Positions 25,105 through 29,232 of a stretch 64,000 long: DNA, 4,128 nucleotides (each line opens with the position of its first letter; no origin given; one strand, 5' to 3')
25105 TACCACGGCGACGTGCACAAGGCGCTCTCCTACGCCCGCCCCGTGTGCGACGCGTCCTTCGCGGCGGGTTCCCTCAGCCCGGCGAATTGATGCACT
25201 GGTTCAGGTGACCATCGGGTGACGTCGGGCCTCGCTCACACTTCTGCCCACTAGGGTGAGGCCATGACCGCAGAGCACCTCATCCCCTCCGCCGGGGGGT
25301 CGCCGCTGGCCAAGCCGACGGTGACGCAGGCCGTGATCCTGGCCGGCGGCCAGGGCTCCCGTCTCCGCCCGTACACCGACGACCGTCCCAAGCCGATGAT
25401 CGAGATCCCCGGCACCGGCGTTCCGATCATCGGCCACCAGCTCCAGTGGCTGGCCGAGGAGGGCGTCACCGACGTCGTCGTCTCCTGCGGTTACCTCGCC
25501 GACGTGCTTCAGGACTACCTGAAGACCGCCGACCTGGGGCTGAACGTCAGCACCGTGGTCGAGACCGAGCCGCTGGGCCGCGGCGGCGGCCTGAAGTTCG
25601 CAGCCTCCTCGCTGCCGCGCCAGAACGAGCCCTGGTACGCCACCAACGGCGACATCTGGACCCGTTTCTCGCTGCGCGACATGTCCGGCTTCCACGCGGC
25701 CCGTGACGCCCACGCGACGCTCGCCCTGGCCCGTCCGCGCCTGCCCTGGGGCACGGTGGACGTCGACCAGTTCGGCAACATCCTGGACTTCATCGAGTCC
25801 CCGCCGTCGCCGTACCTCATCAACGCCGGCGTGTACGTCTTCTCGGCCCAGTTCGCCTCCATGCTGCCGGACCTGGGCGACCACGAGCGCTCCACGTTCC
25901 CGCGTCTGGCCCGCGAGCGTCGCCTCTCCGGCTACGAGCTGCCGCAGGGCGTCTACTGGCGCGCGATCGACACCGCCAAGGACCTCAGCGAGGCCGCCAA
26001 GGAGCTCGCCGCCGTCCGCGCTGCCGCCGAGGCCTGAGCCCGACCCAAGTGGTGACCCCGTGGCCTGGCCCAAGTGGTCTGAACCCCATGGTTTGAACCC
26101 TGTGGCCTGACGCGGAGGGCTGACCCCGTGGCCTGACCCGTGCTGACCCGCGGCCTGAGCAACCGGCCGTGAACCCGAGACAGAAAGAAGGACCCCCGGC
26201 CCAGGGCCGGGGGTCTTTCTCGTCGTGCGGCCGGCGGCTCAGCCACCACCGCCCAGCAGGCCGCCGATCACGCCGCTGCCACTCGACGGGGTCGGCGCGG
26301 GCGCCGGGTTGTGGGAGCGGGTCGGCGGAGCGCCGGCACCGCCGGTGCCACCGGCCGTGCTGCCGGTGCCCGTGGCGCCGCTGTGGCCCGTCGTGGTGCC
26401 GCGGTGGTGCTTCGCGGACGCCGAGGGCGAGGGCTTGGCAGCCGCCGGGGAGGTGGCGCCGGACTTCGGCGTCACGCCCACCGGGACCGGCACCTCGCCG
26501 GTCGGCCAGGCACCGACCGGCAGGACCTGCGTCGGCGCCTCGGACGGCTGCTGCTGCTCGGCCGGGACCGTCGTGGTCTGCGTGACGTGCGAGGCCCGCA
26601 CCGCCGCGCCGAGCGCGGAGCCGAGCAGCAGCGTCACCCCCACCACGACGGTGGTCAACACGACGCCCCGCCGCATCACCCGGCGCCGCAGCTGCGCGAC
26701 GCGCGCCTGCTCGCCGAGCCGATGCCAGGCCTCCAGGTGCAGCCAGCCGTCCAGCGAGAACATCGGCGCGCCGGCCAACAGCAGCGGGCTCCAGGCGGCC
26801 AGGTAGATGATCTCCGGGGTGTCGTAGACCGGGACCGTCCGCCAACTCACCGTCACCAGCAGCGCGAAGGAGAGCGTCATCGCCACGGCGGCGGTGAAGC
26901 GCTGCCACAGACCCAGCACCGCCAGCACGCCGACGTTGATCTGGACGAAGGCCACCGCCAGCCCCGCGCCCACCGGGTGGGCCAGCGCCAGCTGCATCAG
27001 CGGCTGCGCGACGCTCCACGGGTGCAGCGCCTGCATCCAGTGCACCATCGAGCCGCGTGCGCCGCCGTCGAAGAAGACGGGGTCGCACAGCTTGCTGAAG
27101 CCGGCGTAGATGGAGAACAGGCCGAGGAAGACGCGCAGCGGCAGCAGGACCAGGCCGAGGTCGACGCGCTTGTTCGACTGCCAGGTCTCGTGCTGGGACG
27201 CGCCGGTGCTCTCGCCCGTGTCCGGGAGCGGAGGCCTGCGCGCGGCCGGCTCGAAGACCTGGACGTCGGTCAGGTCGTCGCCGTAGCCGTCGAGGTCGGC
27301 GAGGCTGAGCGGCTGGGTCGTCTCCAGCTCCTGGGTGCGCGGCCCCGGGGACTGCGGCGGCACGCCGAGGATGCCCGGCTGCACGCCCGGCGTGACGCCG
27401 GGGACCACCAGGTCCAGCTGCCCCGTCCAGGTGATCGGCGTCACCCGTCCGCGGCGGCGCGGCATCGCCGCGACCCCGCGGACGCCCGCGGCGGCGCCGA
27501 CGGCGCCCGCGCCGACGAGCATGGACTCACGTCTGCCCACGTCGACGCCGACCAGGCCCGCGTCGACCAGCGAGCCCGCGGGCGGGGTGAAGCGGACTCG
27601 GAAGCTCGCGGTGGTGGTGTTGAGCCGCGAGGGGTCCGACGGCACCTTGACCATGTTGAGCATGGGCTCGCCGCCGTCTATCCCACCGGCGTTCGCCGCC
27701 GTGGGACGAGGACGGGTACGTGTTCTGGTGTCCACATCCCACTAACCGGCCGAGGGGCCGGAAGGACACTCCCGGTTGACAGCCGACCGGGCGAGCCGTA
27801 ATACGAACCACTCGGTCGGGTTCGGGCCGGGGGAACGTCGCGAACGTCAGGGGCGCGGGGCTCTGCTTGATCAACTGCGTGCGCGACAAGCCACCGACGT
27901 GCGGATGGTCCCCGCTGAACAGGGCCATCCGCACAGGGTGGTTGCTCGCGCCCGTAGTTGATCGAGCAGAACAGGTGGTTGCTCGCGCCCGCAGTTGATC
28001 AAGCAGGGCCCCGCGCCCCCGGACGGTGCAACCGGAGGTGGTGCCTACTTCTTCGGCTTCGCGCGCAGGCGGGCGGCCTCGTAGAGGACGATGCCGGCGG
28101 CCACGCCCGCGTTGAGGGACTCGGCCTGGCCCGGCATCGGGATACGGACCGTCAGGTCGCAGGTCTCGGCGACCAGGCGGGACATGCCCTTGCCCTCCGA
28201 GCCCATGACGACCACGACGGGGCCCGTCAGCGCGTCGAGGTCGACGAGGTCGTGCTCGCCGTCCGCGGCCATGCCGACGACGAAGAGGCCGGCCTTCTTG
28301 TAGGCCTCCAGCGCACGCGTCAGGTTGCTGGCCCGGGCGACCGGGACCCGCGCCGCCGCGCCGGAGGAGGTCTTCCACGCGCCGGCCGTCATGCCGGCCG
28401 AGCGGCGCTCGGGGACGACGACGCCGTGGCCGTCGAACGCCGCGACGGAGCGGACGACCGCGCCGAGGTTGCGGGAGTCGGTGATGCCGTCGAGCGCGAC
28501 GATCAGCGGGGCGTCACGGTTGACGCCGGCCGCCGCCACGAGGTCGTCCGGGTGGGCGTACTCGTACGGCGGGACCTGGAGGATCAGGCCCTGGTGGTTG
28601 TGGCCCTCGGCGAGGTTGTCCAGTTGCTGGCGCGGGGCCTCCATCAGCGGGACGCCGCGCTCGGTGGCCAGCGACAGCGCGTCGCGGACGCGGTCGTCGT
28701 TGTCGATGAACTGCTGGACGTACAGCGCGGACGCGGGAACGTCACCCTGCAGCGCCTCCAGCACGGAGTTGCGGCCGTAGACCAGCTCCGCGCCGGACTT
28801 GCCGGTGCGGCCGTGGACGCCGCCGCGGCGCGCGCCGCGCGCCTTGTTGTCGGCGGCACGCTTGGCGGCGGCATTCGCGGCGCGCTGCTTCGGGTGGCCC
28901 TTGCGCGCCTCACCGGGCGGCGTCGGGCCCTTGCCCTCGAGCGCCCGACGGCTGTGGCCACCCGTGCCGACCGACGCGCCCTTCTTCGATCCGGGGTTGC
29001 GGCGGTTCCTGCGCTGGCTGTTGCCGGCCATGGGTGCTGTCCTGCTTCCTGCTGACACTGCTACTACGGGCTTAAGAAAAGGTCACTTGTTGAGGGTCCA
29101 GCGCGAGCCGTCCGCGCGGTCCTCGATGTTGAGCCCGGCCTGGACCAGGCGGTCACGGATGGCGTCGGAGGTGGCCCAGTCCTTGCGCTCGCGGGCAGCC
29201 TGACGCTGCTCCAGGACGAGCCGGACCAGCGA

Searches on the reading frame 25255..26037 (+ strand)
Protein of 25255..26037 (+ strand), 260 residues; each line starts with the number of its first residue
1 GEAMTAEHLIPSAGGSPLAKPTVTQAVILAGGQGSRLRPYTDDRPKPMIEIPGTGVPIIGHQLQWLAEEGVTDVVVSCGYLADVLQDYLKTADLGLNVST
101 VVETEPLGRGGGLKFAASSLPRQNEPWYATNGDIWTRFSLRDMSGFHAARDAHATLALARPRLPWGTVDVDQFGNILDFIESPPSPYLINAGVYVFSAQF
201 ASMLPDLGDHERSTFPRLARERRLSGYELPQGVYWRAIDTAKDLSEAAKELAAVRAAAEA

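Call 93: search_protein_families(library=pfam, proteins=[window:25255-26037:+], max_evalue=0.001)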
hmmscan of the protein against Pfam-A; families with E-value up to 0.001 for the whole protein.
window:25255-26037:+ (260 aa): 2 families
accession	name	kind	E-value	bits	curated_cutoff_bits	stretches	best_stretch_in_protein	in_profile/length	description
PF00483.29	NTP_transferase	-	4.1e-26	92.5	21.2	1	26-252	2-243/245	Nucleotidyl transferase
PF12804.13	NTP_transf_3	-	2.7e-09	37.9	27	1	26-134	1-96/160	MobA-like NTP transferase domain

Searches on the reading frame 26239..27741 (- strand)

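Call 93: search_protein_families(library=pfam, proteins=[window:26239-27741:-], max_evalue=0.001)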
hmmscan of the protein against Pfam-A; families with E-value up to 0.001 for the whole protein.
window:26239-27741:- (500 aa): 2 families
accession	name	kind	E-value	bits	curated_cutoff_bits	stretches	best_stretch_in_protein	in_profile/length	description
PF04173.18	DoxD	-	2.5e-05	24.7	22.7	1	200-334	3-144/167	TQO small subunit DoxD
PF07681.17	DoxX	-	3.3e-05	24.9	23.6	1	199-299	2-84/85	DoxX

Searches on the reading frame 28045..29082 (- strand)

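Call 93: search_protein_families(library=pfam, proteins=[window:28045-29082:-], max_evalue=0.001)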
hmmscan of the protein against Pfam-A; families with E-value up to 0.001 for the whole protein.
window:28045-29082:- (345 aa): 2 families
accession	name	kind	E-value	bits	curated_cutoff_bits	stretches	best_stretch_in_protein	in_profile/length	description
PF00588.24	SpoU_methylase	-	2.1e-36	125.6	29.7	1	193-334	2-142/142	SpoU rRNA Methylase family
PF08032.17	SpoU_sub_bind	-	1.5e-20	73.7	22.8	1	100-175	1-75/76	RNA 2'-O ribose methyltransferase substrate binding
